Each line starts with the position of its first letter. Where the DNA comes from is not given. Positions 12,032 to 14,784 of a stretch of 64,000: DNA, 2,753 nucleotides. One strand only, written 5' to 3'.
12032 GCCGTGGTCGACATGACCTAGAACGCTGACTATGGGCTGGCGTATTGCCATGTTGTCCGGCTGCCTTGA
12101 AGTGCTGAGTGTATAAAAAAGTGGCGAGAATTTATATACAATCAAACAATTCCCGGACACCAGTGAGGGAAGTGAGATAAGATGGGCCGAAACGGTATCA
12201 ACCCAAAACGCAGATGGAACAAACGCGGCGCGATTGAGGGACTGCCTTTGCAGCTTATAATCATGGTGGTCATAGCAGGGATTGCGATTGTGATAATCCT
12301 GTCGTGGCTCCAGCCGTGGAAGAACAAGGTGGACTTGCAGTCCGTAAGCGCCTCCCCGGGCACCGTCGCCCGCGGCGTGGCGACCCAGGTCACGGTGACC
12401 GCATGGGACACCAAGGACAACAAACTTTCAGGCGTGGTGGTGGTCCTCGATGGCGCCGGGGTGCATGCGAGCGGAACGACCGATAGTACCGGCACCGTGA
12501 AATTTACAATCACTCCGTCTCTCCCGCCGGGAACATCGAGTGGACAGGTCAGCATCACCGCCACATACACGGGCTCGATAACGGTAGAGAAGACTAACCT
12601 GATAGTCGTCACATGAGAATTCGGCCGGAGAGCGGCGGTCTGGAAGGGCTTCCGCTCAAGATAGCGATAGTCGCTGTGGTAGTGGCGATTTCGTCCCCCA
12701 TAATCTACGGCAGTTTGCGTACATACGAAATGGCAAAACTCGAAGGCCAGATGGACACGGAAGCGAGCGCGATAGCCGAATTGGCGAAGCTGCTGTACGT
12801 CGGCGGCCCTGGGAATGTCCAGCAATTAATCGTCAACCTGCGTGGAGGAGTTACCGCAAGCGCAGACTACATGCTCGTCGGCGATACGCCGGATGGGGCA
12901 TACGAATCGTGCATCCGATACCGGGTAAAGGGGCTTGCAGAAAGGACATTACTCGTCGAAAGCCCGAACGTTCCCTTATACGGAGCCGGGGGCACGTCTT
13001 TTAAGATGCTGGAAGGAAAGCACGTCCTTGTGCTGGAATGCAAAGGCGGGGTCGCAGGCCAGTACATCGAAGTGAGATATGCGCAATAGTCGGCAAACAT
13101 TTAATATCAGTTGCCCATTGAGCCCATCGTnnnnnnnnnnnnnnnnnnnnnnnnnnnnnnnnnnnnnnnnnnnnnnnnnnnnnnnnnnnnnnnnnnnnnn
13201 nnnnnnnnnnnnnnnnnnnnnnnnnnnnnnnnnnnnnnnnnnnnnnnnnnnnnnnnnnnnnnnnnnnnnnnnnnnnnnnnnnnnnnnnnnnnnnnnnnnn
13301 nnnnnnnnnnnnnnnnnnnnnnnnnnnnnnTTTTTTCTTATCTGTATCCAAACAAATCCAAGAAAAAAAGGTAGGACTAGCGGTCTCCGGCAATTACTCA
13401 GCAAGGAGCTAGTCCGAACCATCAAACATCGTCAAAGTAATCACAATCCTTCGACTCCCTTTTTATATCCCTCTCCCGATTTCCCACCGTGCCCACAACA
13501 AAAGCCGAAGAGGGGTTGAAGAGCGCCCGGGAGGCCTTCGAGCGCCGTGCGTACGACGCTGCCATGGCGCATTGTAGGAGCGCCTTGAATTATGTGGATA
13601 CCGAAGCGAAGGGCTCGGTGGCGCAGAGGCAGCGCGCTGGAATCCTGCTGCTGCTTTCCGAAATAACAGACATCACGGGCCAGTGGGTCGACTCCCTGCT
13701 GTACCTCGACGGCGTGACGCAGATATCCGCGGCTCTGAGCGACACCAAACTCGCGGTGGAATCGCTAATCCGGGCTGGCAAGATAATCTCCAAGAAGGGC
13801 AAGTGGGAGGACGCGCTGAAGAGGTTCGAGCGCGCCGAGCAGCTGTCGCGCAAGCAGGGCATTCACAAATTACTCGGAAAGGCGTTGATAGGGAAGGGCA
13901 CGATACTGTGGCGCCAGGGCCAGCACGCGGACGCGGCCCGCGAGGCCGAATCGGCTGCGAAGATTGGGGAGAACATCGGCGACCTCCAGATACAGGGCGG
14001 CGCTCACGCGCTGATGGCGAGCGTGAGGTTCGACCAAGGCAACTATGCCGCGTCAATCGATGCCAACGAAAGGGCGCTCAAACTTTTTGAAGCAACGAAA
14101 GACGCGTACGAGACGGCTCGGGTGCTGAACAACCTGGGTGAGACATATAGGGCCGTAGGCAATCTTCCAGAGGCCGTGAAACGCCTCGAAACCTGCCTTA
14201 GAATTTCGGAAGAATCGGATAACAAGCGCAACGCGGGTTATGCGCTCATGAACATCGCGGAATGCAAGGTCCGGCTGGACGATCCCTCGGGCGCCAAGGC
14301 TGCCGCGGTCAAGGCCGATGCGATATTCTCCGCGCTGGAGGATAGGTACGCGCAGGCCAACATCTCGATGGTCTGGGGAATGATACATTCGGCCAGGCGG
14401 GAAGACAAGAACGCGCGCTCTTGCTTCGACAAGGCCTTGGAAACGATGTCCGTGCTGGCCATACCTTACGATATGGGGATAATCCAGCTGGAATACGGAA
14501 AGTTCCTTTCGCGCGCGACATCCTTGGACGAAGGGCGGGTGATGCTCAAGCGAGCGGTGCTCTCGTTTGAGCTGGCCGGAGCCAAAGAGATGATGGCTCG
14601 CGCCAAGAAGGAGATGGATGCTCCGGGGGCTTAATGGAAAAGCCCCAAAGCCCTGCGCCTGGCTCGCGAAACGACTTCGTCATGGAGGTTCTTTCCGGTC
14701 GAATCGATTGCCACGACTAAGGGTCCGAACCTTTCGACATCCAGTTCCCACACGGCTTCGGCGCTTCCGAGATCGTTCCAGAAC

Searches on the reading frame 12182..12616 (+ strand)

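Call 63: search_protein_families(library=pfam, proteins=[window:12182-12616:+], max_evalue=1)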
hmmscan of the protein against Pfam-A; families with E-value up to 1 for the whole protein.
window:12182-12616:+ (144 aa): 5 families
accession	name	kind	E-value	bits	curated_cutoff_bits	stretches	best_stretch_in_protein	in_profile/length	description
PF02369.22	Big_1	-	1.2e-05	25.7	34.9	1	61-136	11-86/93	Bacterial Ig-like domain (group 1)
PF16640.11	Big_3_5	-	3.5e-05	24.7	35.5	1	55-136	1-76/88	Bacterial Ig-like domain (group 3)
PF17789.7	MG4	-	0.0017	18.9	24.7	1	64-129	12-75/95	Macroglobulin domain MG4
PF07694.17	5TM-5TMR_LYT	-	0.018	15.1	24.6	1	10-73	101-164/169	5TMR of 5TMR-LYT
PF17957.7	Big_7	-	0.022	15.9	24.1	1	67-126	17-69/70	Bacterial Ig domain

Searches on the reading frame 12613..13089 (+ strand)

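Call 63: search_protein_families(library=pfam, proteins=[window:12613-13089:+], max_evalue=1)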
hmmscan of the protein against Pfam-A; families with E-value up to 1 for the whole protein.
window:12613-13089:+ (158 aa): 1 family
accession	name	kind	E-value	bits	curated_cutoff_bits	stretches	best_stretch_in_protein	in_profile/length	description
PF23993.1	DUF7311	-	0.0044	18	27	1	21-145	12-140/150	Domain of unknown function (DUF7311)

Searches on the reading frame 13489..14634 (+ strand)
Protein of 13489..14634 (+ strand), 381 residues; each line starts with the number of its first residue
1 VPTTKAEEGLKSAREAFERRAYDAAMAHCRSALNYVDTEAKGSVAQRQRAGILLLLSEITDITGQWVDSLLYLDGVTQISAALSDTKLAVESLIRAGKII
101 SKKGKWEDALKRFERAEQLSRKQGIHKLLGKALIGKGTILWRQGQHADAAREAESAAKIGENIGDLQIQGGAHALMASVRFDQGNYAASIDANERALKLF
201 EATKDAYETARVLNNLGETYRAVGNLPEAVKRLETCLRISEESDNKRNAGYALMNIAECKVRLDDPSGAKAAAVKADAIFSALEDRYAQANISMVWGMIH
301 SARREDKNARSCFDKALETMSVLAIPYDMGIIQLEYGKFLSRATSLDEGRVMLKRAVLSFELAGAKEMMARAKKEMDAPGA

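Call 63: search_protein_families(library=pfam, proteins=[window:13489-14634:+], max_evalue=1)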
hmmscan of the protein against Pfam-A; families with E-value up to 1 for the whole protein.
window:13489-14634:+ (381 aa): 18 families
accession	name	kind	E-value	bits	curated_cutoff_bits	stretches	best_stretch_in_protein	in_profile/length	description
PF13424.12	TPR_12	-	1.3e-28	99.4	30.1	3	175-242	8-77/77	Tetratricopeptide repeat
PF07719.23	TPR_2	-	1.2e-16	59.8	27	3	210-241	1-32/34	Tetratricopeptide repeat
PF17874.7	TPR_MalT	-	6.1e-15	55.8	45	2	16-202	11-193/336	MalT-like TPR region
PF00515.34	TPR_1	-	1.2e-12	47.5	27.8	2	210-239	1-30/34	Tetratricopeptide repeat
PF13374.12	TPR_10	-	1.7e-10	41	27.5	1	209-242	1-34/42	Tetratricopeptide repeat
PF13176.12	TPR_7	-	1.3e-08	34.7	27.9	1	213-243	2-32/36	Tetratricopeptide repeat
PF13432.12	TPR_16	-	1.3e-07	32.3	32.7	2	176-230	3-51/65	Tetratricopeptide repeat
PF13181.12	TPR_8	-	4.8e-07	29.9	25.7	1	210-241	1-32/34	Tetratricopeptide repeat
PF10602.15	RPN7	-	9.9e-07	29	29.6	1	194-321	20-144/174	26S proteasome subunit RPN7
PF13414.12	TPR_11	-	1.6e-06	28.1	26.8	1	101-122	5-26/42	TPR repeat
PF07721.20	TPR_4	-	4e-05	24.3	27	1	132-154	3-25/26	Tetratricopeptide repeat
PF13428.12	TPR_14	-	0.00013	22.8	23.5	0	133-160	4-31/44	Tetratricopeptide repeat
PF05168.19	HEPN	-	0.01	16.4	22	1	5-34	7-36/117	HEPN domain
PF14559.12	TPR_19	-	0.034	14.9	25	0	183-235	4-50/68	Tetratricopeptide repeat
PF25058.1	ARM_TT21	-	0.036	14.4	27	0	96-123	13-40/155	Tetratricopeptide repeat protein 21 ARM repeat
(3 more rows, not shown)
